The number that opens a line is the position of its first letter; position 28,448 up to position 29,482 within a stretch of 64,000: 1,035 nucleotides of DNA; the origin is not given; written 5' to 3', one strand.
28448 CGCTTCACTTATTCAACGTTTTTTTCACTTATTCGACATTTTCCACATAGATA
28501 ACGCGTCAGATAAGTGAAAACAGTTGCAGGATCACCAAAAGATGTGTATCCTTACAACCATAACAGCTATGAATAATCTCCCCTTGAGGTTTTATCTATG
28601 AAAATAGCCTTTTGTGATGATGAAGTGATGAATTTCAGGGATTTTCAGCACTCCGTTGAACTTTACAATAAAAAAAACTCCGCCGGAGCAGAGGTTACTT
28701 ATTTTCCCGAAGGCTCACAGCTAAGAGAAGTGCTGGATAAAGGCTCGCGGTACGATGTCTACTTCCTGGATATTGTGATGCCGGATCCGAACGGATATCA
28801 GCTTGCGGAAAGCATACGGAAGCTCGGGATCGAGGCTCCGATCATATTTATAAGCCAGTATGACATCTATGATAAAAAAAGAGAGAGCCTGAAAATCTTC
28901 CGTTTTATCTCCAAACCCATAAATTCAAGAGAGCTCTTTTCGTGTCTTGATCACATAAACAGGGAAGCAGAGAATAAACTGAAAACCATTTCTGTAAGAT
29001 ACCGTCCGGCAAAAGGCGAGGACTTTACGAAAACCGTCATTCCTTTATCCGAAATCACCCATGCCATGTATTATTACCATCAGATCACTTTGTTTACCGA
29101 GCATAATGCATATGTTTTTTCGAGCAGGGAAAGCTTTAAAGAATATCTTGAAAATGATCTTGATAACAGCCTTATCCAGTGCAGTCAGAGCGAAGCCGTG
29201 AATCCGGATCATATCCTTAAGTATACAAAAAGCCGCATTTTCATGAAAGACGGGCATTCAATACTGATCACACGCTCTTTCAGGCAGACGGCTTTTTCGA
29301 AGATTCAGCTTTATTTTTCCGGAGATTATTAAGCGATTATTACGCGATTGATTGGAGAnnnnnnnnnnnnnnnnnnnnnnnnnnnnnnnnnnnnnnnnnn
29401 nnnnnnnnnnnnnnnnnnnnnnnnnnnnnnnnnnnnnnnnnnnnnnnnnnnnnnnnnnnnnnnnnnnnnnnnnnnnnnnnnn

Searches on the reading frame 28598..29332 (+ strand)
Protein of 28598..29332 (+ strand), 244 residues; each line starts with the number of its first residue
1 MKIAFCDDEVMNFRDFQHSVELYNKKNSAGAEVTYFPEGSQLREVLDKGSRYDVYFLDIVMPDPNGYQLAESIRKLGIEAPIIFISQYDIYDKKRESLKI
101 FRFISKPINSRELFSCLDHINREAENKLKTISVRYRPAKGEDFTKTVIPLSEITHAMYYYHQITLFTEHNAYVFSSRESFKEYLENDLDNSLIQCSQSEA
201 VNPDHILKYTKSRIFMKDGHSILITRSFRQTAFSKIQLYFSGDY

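Call 90: search_protein_families(library=pfam, proteins=[window:28598-29332:+], max_evalue=0.1)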
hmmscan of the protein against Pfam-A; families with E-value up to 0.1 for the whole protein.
window:28598-29332:+ (244 aa): 3 families
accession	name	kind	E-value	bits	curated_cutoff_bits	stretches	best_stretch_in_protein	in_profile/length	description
PF00072.30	Response_reg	-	1.3e-13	51.5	30.2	1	28-115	20-108/111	Response regulator receiver domain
PF04397.21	LytTR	-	8.4e-07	29.6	22.6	1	147-230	5-91/98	LytTr DNA-binding domain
PF17255.8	EbsA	-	0.0051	17.6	25.9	1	143-191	77-126/133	EbsA-like protein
